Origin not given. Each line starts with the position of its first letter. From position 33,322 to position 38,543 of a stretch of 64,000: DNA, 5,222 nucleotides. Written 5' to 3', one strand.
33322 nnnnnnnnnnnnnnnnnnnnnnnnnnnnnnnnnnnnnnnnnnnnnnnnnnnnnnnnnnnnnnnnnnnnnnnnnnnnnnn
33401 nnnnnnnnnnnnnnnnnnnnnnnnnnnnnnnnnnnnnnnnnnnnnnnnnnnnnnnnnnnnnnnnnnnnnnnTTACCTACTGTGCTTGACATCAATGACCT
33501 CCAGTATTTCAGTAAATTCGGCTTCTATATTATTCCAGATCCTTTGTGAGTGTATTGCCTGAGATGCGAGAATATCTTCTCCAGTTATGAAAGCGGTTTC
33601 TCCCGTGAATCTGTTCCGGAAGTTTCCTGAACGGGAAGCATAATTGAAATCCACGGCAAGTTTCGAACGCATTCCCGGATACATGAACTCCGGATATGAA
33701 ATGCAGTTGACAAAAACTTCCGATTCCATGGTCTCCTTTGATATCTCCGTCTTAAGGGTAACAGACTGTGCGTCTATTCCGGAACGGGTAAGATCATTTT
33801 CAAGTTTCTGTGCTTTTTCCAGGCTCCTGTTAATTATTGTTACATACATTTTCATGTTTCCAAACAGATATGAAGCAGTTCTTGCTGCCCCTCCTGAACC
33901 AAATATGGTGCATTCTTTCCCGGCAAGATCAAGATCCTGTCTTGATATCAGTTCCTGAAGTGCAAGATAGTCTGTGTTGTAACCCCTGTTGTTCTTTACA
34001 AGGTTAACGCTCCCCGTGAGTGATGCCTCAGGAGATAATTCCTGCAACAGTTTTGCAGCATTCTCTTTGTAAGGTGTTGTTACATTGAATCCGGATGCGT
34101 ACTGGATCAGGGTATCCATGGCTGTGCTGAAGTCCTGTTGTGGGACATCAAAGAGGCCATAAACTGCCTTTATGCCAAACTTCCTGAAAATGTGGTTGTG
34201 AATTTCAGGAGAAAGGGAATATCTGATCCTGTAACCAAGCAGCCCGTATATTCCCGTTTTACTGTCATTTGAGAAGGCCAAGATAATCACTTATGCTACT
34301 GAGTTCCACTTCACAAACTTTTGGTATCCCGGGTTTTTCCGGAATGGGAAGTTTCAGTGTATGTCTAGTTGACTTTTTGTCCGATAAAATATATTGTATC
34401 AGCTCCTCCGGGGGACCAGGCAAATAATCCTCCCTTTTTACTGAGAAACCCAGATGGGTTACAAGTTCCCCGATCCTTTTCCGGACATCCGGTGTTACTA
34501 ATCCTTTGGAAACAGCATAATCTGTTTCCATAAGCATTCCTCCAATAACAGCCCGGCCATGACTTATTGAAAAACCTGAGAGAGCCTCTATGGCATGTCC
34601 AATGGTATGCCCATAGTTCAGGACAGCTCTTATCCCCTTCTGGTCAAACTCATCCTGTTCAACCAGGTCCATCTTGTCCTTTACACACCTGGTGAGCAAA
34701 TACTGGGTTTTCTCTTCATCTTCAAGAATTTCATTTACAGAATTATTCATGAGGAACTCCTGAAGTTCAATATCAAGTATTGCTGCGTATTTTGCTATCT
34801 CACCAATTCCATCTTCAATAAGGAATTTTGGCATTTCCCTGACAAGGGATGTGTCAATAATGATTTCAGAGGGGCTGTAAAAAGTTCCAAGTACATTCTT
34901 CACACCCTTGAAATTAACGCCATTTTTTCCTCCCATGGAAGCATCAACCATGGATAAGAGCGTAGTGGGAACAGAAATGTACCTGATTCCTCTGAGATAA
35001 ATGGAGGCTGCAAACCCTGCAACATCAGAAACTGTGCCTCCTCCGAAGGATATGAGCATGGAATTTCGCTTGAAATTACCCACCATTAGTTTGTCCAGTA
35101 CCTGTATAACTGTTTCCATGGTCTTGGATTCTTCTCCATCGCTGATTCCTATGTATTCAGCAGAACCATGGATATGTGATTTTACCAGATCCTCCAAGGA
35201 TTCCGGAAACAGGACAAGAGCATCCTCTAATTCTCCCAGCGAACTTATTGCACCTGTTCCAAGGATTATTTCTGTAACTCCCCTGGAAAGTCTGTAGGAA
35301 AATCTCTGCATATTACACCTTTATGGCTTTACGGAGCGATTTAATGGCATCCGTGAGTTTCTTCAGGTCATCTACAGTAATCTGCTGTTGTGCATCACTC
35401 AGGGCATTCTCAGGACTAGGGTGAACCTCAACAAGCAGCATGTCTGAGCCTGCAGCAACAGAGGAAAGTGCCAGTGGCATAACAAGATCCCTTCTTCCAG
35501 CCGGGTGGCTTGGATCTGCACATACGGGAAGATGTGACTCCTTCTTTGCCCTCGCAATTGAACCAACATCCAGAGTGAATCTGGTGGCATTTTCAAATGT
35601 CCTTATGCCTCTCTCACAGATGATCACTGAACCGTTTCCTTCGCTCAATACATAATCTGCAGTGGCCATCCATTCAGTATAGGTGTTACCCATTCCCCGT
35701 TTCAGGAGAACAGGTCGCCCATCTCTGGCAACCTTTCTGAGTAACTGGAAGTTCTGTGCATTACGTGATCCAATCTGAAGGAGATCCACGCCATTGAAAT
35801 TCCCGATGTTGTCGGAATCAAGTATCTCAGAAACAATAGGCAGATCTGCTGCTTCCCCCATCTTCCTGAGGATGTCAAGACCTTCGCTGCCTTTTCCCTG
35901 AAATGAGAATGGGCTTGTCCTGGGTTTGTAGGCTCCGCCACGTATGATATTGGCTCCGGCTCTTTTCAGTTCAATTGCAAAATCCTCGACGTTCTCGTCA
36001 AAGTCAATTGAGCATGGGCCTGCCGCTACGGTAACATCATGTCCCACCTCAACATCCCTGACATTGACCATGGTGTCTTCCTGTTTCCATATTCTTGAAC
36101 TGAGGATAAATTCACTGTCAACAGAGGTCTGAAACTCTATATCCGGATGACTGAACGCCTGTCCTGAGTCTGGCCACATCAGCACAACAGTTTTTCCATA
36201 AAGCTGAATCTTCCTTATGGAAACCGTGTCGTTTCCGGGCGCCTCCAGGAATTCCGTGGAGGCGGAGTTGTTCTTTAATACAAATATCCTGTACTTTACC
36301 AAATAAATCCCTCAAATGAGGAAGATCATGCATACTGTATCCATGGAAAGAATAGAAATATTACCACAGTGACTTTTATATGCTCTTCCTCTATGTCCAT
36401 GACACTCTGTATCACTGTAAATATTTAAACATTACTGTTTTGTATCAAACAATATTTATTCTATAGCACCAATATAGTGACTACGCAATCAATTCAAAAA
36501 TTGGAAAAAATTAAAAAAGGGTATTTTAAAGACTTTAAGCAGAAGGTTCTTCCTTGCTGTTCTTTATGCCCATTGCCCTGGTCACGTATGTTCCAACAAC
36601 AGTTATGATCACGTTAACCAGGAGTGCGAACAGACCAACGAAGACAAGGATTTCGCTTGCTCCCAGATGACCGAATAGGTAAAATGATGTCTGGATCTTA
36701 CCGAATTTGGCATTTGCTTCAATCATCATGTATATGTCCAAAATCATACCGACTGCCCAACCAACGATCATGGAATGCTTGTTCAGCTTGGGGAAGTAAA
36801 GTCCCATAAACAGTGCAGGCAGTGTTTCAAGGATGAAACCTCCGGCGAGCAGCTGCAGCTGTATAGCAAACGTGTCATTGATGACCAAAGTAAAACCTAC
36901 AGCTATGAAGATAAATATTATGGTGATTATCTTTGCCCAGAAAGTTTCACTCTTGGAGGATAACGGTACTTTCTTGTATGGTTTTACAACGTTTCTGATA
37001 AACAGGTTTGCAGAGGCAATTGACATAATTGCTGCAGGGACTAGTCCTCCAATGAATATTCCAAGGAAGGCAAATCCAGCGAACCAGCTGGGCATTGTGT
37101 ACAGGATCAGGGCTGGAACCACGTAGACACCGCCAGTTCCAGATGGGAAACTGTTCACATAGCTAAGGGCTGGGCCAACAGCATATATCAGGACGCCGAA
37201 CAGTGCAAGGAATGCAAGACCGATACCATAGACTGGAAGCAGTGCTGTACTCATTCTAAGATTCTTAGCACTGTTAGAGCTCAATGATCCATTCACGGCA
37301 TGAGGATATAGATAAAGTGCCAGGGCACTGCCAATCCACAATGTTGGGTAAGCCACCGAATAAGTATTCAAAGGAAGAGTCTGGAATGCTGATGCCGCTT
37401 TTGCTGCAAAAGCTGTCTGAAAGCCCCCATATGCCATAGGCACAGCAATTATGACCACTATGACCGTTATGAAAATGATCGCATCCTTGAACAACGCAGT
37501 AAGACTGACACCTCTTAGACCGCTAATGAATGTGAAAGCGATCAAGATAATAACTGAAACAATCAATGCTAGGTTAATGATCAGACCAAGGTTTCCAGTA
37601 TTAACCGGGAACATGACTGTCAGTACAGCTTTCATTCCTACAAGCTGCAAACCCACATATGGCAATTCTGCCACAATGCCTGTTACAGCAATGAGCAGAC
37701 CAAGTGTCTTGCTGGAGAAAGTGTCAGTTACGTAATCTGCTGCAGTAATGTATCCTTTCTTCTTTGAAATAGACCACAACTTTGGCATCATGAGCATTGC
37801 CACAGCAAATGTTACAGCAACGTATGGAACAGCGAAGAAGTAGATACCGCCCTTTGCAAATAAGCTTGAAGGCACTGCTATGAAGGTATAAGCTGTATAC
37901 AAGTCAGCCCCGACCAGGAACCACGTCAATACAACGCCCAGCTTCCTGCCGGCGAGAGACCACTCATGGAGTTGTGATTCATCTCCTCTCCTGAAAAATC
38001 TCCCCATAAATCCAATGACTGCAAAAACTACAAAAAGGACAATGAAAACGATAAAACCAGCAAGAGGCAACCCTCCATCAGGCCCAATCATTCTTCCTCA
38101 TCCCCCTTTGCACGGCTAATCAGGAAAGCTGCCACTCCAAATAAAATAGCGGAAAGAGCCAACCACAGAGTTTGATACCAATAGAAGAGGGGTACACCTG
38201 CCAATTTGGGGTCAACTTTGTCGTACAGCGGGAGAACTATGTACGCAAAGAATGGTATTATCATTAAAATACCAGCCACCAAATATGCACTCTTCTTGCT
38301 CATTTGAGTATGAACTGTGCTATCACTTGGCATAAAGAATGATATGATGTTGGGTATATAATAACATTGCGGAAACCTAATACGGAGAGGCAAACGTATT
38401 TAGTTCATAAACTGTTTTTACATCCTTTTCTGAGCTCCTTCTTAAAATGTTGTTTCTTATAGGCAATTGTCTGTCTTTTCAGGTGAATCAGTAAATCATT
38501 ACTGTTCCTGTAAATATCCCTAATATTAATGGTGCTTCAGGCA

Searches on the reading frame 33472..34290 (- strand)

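Call 93: search_protein_families(library=pfam, proteins=[window:33472-34290:-], max_evalue=0.00001)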
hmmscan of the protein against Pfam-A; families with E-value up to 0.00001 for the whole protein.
window:33472-34290:- (272 aa): 1 family
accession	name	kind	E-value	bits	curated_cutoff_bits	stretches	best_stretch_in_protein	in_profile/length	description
PF08501.16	Shikimate_dh_N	-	3.3e-23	82.1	27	1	17-98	1-83/83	Shikimate dehydrogenase substrate binding domain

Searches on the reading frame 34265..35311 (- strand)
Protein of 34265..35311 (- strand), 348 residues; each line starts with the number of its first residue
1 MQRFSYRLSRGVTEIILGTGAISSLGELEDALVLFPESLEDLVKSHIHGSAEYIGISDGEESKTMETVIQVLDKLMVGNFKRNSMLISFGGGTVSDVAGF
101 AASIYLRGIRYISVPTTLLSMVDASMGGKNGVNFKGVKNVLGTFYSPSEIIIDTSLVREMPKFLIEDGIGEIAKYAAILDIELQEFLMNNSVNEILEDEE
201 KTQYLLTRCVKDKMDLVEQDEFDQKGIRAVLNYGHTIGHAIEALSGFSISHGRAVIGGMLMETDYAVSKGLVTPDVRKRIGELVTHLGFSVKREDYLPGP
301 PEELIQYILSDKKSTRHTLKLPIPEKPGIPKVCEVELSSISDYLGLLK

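Call 93: search_protein_families(library=pfam, proteins=[window:34265-35311:-], max_evalue=0.00001)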
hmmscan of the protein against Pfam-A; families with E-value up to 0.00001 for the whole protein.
window:34265-35311:- (348 aa): 3 families
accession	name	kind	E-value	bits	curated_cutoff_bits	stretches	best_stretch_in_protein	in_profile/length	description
PF01761.26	DHQ_synthase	-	1.6e-40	137.8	24.2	1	55-162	3-110/115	3-dehydroquinate synthase N-terminal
PF24621.2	DHQS_C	-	7e-36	123.8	27.6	1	168-314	1-144/144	3-dehydroquinate synthase C-terminal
PF13685.12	Fe-ADH_2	-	2.9e-08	34.3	28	1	27-161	18-149/149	Iron-containing alcohol dehydrogenase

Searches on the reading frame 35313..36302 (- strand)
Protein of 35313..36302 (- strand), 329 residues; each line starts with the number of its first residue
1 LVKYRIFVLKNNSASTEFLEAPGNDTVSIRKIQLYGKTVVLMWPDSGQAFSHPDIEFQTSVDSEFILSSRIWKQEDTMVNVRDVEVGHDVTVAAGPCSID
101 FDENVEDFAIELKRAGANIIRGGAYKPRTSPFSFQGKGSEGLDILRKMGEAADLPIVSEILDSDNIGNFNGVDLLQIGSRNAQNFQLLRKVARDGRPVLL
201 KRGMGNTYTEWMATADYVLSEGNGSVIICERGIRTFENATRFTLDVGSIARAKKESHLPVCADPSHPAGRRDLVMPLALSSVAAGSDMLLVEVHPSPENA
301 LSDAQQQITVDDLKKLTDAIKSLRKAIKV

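Call 94: search_protein_families(library=pfam, proteins=[window:35313-36302:-], max_evalue=0.00001)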
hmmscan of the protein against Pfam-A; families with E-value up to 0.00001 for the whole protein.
window:35313-36302:- (329 aa): 1 family
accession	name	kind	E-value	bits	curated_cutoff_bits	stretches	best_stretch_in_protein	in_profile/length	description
PF00793.26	DAHP_synth_1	-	8e-65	218.8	25.5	1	83-328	9-269/270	DAHP synthetase I family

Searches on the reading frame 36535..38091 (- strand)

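Call 94: search_protein_families(library=pfam, proteins=[window:36535-38091:-], max_evalue=0.00001)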
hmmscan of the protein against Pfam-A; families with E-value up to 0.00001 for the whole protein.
window:36535-38091:- (518 aa): 1 family
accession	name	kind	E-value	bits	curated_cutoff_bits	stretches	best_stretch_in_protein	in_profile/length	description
PF00474.23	SSF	-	9.5e-12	44.9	22.8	1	46-448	3-406/406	Sodium:solute symporter family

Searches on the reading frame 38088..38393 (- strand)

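Call 94: search_protein_families(library=pfam, proteins=[window:38088-38393:-], max_evalue=0.00001)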
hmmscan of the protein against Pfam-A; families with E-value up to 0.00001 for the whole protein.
window:38088-38393:- (101 aa): 1 family
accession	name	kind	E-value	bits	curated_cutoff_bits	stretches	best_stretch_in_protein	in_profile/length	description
PF11755.13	DUF3311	-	4.4e-15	55.9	30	1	42-99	1-59/61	Protein of unknown function (DUF3311)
